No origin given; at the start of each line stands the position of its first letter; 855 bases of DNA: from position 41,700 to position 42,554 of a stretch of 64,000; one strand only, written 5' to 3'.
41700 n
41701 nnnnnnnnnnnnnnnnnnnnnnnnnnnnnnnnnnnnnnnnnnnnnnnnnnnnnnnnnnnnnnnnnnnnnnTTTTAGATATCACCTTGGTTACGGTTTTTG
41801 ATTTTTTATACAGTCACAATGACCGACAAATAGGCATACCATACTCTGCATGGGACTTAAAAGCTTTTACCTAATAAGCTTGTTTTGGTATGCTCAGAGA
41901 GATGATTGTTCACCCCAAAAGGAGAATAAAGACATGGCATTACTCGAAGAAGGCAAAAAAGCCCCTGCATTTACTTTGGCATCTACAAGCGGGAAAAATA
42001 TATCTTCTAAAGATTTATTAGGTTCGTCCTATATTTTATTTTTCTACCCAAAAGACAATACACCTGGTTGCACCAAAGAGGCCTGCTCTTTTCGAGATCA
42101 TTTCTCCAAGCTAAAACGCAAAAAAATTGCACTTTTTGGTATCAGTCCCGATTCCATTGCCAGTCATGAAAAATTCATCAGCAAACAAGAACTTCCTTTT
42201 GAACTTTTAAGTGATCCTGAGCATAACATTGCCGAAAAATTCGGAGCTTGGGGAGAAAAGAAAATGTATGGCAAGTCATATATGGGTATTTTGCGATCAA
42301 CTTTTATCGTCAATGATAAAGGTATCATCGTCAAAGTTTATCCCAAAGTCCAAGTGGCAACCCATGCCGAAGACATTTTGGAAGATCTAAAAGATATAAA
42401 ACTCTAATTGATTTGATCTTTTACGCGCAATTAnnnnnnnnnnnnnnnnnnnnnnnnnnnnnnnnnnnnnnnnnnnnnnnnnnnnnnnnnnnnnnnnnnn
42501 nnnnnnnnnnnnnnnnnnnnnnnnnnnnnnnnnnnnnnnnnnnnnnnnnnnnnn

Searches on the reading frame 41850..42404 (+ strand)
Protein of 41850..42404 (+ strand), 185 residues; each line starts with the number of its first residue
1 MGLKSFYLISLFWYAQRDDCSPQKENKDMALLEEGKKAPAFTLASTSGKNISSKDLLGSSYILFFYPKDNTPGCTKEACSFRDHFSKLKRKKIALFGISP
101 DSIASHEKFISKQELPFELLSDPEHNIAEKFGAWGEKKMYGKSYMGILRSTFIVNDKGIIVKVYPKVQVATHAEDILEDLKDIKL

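Call 38: search_protein_families(library=pfam, proteins=[window:41850-42404:+])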
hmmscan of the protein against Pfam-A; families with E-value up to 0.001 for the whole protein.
window:41850-42404:+ (185 aa): 3 families
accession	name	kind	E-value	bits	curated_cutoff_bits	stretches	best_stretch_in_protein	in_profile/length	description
PF00578.27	AhpC-TSA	-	9.2e-39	132.6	26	1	35-162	2-123/124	AhpC/TSA family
PF08534.16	Redoxin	-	8.5e-21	74.7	26.6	1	34-171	2-139/148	Redoxin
PF13911.12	AhpC-TSA_2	-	0.00015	22.6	27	1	83-137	4-58/114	AhpC/TSA antioxidant enzyme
